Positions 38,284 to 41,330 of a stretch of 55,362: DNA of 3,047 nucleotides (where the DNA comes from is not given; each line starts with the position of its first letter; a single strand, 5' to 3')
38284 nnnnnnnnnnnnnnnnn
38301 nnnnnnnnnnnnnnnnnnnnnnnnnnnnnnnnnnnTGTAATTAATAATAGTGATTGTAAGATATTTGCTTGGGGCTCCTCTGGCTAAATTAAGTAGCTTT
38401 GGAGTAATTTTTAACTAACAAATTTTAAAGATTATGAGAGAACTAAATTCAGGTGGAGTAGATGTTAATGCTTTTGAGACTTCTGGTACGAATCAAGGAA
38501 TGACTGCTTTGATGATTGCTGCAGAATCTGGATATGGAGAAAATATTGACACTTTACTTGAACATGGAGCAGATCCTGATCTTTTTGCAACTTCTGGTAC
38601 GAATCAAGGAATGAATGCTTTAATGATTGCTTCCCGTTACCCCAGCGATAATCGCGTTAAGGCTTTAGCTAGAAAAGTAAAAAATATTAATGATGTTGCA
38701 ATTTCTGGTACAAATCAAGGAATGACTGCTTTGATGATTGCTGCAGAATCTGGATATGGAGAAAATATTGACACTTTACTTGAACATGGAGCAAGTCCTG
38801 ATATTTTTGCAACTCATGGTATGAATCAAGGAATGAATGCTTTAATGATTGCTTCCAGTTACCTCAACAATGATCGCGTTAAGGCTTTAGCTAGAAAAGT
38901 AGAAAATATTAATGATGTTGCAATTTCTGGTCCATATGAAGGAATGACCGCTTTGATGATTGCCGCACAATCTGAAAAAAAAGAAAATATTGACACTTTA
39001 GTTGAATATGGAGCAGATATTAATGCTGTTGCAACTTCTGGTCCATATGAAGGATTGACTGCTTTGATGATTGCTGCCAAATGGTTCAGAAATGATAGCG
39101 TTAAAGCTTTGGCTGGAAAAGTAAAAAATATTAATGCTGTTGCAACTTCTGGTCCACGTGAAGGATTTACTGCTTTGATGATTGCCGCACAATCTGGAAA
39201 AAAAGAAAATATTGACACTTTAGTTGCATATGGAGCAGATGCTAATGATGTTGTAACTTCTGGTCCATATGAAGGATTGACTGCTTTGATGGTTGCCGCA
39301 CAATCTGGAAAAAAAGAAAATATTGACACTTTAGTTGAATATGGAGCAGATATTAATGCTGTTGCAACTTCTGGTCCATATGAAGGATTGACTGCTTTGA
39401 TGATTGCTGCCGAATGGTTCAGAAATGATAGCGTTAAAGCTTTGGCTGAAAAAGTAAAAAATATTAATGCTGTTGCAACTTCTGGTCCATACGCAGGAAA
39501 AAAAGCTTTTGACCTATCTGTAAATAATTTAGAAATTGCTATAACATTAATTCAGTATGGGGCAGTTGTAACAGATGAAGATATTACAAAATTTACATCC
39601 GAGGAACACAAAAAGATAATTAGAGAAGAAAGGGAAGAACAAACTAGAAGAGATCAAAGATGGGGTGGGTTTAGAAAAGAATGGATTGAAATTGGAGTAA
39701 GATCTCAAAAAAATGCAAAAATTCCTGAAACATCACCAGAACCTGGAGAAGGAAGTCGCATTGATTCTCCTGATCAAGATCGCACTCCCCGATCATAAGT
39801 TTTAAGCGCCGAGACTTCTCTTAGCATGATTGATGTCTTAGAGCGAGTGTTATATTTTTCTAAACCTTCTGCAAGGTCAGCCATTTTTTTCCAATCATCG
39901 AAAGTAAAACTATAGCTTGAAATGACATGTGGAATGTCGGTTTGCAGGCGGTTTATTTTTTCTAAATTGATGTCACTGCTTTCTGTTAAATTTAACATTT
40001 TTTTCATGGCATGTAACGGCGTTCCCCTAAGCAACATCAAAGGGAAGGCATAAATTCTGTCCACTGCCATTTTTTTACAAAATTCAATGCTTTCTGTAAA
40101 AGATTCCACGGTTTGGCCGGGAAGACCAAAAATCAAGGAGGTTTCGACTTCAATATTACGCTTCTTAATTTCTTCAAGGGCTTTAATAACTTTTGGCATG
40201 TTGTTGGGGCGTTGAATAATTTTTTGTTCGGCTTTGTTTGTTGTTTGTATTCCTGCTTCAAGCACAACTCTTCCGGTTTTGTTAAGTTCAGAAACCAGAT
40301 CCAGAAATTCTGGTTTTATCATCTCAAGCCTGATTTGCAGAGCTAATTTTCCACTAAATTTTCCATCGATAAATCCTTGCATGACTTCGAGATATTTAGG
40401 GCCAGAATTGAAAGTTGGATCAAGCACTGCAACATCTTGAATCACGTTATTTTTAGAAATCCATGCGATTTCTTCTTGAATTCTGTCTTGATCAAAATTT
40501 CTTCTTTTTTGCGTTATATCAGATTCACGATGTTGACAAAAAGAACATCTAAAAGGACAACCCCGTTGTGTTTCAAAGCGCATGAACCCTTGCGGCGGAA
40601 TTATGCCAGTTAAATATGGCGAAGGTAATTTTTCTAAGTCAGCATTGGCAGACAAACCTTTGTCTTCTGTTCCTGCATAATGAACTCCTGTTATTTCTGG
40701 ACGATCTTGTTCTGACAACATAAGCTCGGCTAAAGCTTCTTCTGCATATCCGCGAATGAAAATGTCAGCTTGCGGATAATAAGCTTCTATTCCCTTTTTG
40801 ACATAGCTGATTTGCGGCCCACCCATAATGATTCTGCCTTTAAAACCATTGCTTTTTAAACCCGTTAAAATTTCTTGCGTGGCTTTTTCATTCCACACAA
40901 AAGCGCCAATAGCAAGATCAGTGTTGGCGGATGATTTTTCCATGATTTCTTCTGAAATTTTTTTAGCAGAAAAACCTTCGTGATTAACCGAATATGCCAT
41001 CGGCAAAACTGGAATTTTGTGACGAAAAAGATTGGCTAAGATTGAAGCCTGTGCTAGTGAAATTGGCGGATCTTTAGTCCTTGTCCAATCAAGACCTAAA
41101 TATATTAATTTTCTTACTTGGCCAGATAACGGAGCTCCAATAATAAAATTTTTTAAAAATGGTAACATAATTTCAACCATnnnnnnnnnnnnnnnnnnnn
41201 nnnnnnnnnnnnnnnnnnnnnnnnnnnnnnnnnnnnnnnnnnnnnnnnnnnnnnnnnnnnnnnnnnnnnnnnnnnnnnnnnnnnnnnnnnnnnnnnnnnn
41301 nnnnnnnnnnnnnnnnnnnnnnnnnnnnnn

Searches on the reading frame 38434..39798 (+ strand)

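Call 44: search_protein_families(library=pfam, proteins=[window:38434-39798:+], max_evalue=0.00001)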
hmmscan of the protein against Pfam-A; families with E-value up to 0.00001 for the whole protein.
window:38434-39798:+ (454 aa): 6 families
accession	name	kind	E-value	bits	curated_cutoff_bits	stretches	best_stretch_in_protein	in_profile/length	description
PF12796.13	Ank_2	-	9.1e-52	174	27.3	4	211-309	1-88/90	Ankyrin repeats (3 copies)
PF00023.36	Ank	-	1.2e-42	141.9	21.1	0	281-310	2-31/33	Ankyrin repeat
PF13637.12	Ank_4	-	3.2e-33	113.4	22.7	0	285-328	1-39/50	Ankyrin repeats (many copies)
PF13606.12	Ank_3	-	2.1e-32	107.5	22.3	0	281-309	2-30/30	Ankyrin repeat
PF13857.12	Ank_5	-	1.2e-21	77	27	0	19-55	13-49/56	Ankyrin repeats (many copies)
PF18678.6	AOC_like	-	1.1e-07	32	25.9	0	332-356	78-102/123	Allene oxide cyclase barrel like domain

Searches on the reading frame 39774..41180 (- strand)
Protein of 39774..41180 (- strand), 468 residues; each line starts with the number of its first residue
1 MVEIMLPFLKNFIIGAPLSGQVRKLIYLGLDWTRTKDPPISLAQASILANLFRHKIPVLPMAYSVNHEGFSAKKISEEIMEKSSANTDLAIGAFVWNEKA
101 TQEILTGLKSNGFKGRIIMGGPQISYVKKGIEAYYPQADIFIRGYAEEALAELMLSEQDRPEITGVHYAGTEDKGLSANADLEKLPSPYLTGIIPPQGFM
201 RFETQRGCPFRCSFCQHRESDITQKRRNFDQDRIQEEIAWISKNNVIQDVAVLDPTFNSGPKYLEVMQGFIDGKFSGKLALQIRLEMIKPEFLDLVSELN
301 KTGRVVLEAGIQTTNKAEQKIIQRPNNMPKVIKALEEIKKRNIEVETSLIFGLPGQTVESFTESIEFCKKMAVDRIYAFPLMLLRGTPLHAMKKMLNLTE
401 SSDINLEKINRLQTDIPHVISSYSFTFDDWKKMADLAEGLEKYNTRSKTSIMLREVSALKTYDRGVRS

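Call 44: search_protein_families(library=pfam, proteins=[window:39774-41180:-], max_evalue=0.00001)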
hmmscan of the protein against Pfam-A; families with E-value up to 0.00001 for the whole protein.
window:39774-41180:- (468 aa): 1 family
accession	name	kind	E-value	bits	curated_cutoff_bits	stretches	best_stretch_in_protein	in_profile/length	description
PF04055.27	Radical_SAM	-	5.5e-19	69.4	29.5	1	203-368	2-166/166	Radical SAM superfamily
